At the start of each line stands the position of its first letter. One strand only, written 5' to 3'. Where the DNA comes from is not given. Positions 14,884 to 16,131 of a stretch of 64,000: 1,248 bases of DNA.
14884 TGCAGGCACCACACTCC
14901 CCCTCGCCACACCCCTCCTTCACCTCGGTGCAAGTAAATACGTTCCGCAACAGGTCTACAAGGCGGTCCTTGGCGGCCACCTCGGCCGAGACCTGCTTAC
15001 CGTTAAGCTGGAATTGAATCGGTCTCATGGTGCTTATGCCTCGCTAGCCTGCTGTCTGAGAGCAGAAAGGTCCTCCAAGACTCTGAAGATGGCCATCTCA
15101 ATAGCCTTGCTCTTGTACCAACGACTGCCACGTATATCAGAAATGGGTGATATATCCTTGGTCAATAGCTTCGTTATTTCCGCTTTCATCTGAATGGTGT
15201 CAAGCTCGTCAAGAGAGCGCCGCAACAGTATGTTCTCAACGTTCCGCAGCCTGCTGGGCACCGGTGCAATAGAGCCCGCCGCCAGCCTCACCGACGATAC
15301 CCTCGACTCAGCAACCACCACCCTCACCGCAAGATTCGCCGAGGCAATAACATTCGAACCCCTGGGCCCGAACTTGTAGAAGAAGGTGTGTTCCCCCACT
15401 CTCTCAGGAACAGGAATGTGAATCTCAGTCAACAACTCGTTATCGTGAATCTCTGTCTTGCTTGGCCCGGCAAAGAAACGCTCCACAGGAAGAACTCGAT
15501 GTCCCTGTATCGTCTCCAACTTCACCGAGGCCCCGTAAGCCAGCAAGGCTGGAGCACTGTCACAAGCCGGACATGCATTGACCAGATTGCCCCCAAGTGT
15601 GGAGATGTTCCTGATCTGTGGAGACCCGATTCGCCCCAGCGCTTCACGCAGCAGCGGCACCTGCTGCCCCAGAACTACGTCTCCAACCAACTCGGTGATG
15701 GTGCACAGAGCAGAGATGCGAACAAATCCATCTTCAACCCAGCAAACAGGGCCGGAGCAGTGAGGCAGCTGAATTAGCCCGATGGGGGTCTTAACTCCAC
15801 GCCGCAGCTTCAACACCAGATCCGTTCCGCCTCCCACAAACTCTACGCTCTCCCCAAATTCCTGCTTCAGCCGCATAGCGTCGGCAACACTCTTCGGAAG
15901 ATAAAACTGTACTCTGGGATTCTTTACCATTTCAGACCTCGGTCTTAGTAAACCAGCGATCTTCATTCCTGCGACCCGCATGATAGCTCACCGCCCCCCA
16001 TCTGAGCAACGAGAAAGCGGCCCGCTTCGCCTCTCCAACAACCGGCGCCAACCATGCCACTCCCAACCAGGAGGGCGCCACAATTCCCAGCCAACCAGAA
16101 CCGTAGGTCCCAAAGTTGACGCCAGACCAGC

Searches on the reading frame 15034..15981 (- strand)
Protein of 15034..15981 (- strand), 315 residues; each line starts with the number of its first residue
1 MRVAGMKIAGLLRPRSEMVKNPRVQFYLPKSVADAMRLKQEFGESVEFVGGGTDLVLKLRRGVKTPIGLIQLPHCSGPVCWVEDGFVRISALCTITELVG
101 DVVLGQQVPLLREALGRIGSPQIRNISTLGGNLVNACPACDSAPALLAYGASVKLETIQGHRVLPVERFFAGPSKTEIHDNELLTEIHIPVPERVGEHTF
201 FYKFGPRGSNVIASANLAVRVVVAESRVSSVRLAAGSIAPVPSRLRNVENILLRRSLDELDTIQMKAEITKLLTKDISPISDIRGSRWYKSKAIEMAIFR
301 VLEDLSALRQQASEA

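Call 11: search_protein_families(library=pfam, proteins=[window:15034-15981:-])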
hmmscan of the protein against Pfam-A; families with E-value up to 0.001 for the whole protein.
window:15034-15981:- (315 aa): 2 families
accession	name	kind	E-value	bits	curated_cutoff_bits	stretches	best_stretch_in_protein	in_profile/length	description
PF00941.27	FAD_binding_5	-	2e-39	135.5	27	1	24-191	3-169/170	FAD binding domain in molybdopterin dehydrogenase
PF03450.22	CO_deh_flav_C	-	3.5e-16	59.6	25.5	1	201-304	2-101/102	CO dehydrogenase flavoprotein C-terminal domain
